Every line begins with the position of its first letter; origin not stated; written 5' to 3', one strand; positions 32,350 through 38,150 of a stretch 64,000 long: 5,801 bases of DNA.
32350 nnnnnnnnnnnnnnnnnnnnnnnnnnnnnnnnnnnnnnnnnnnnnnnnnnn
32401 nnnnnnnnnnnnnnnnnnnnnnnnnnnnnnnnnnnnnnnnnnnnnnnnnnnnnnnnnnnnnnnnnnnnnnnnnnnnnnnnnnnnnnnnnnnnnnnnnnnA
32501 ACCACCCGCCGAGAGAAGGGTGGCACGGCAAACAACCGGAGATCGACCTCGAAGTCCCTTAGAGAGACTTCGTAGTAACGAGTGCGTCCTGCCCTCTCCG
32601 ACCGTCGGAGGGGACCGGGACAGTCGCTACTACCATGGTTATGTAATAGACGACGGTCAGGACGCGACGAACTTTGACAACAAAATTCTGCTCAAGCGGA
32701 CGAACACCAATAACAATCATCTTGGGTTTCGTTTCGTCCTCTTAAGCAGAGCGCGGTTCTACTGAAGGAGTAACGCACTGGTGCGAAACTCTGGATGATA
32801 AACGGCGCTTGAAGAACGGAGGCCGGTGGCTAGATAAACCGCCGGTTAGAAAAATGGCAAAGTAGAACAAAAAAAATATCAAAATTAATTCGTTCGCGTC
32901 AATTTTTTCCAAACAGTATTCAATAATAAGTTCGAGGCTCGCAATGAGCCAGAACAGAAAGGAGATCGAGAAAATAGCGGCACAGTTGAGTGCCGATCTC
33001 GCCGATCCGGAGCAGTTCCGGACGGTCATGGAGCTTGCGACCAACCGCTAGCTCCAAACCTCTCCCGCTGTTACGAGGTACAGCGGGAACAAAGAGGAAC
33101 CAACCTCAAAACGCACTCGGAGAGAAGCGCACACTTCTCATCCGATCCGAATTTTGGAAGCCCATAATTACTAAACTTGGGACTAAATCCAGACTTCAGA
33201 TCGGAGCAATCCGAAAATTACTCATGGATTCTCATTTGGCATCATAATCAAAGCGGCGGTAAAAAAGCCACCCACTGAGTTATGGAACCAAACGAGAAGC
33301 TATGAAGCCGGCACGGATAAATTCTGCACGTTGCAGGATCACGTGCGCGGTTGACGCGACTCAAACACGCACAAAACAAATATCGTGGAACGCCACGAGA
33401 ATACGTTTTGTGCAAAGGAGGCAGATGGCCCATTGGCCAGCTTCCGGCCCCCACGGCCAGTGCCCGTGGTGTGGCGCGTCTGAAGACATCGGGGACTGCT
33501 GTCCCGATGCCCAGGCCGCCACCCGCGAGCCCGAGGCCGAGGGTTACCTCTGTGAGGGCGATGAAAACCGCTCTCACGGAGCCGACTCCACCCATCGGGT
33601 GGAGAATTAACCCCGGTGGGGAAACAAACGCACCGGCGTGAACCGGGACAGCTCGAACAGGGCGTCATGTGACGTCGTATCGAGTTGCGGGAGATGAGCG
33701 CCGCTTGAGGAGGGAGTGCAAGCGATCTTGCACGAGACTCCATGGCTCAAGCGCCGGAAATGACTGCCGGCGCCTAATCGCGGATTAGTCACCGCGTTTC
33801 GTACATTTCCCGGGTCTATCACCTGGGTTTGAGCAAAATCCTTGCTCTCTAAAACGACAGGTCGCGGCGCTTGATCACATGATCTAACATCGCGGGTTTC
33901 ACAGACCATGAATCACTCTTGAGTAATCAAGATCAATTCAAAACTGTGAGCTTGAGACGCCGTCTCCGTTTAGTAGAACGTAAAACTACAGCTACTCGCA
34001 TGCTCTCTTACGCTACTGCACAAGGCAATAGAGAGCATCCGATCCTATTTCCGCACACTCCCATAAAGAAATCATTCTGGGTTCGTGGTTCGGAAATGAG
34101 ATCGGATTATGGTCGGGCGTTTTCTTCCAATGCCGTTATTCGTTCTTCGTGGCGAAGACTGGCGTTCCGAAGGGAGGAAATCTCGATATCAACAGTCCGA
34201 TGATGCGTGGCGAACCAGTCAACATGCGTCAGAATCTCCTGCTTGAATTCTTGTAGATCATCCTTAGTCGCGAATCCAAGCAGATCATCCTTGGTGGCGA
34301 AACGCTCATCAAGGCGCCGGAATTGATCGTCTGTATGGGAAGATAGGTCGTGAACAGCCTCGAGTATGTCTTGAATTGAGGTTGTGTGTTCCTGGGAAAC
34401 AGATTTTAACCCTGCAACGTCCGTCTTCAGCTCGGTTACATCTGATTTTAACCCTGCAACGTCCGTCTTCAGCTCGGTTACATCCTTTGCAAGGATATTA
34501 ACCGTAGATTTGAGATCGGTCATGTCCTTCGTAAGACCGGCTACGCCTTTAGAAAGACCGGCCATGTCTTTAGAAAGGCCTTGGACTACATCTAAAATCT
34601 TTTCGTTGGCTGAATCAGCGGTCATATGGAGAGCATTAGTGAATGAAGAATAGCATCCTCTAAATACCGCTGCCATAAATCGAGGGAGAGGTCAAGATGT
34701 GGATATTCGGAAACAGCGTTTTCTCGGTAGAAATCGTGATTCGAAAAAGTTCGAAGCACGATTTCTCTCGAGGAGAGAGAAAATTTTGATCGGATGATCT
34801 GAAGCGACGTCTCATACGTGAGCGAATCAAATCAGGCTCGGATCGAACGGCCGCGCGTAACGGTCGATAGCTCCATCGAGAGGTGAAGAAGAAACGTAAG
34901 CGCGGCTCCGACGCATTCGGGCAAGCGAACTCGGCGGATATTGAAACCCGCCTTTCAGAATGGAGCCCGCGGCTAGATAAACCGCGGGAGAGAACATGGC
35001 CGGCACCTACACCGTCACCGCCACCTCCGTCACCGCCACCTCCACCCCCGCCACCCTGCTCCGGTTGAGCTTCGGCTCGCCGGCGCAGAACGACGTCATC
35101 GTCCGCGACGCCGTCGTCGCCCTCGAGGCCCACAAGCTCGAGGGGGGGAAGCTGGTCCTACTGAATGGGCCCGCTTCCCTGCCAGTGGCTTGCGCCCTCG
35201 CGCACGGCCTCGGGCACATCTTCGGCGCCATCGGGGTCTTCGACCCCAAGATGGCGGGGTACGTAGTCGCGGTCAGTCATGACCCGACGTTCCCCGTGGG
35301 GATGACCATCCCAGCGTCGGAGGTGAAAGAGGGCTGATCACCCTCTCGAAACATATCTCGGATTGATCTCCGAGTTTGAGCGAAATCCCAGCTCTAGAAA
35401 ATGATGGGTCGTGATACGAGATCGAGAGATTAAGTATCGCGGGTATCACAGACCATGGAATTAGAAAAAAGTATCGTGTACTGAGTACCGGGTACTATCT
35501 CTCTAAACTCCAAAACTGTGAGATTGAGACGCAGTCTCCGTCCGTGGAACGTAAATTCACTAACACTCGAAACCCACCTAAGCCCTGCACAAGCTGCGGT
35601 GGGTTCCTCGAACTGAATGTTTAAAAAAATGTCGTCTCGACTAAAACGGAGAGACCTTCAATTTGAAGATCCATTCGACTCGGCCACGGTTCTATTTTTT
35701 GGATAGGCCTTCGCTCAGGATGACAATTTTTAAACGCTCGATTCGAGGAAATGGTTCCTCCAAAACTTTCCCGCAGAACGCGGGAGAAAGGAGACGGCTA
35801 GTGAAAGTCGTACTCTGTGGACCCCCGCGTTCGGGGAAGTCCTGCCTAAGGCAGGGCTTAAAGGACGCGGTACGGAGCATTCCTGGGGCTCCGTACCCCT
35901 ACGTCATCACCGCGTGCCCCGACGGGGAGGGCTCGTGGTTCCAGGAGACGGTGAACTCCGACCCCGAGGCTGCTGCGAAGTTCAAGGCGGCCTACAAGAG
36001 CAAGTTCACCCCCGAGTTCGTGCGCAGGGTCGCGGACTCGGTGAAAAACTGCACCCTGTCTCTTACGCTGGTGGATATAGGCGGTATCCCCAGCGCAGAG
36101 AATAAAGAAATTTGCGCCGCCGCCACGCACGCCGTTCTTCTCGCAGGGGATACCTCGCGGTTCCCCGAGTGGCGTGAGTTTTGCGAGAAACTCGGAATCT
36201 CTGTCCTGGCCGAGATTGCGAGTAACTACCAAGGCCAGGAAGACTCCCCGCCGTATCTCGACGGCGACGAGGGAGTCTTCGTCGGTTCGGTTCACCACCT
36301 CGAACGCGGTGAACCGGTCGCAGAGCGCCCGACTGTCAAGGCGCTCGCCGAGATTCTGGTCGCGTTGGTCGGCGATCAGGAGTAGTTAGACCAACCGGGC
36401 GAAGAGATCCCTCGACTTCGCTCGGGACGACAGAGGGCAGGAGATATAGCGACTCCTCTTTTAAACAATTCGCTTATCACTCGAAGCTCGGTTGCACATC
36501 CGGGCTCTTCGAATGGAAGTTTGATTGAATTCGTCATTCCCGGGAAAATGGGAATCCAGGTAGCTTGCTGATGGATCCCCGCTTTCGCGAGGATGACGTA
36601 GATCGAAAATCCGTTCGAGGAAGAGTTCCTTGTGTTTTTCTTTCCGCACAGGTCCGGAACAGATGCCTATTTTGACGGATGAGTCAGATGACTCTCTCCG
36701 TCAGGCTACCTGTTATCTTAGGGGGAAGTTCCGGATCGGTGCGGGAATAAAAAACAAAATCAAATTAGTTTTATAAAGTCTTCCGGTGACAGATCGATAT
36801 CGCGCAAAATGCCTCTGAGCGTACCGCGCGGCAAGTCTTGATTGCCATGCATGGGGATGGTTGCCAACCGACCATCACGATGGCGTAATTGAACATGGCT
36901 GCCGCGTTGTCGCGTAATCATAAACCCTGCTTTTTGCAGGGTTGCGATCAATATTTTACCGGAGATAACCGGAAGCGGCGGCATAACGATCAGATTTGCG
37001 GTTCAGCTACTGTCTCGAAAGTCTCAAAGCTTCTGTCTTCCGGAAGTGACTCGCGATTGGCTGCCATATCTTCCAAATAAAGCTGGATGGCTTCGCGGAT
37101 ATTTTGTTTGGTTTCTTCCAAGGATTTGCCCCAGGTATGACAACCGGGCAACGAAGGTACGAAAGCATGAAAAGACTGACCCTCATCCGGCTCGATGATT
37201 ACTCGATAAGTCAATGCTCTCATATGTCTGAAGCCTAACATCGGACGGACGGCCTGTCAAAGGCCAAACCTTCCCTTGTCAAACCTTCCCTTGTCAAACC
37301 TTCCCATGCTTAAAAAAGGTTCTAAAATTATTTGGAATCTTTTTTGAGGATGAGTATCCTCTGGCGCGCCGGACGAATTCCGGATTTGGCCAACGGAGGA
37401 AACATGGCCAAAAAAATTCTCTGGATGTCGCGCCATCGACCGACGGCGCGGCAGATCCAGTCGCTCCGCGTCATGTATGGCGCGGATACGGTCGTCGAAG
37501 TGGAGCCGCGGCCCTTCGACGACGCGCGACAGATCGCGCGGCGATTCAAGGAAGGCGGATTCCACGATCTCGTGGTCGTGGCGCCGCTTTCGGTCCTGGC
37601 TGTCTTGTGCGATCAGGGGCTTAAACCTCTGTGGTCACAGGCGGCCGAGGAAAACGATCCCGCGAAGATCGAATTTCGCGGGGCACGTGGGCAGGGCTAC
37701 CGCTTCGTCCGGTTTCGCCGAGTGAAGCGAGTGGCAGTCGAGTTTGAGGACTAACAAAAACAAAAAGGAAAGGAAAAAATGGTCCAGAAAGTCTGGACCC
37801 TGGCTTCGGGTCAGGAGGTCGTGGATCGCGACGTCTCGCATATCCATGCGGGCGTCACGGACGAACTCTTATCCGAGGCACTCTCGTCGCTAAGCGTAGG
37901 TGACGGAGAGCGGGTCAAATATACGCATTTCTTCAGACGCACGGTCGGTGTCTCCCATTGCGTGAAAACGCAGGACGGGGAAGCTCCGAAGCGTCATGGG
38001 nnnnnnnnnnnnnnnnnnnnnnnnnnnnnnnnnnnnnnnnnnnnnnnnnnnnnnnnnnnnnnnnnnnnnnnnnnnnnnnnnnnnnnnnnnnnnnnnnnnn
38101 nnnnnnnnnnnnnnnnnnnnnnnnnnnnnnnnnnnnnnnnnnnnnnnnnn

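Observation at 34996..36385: Orphan Csx3-like ring-nuclease gene plus a separate P-loop NTPase, with no CRISPR-Cas anywhere in 64 kb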

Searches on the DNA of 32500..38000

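Call 60: search_rna_families(source=window, start=32500, end=38000, threshold=evalue, max_evalue=1)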
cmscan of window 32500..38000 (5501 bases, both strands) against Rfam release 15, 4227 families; matches with E-value up to 1: 1.
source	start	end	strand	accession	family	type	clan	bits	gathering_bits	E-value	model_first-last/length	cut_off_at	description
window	35139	35200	-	RF02522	Virus_CITE_8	Cis-reg;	-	29.2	80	0.0094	1-71/71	no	Pea enation mosaic virus-2 cap-independent translation element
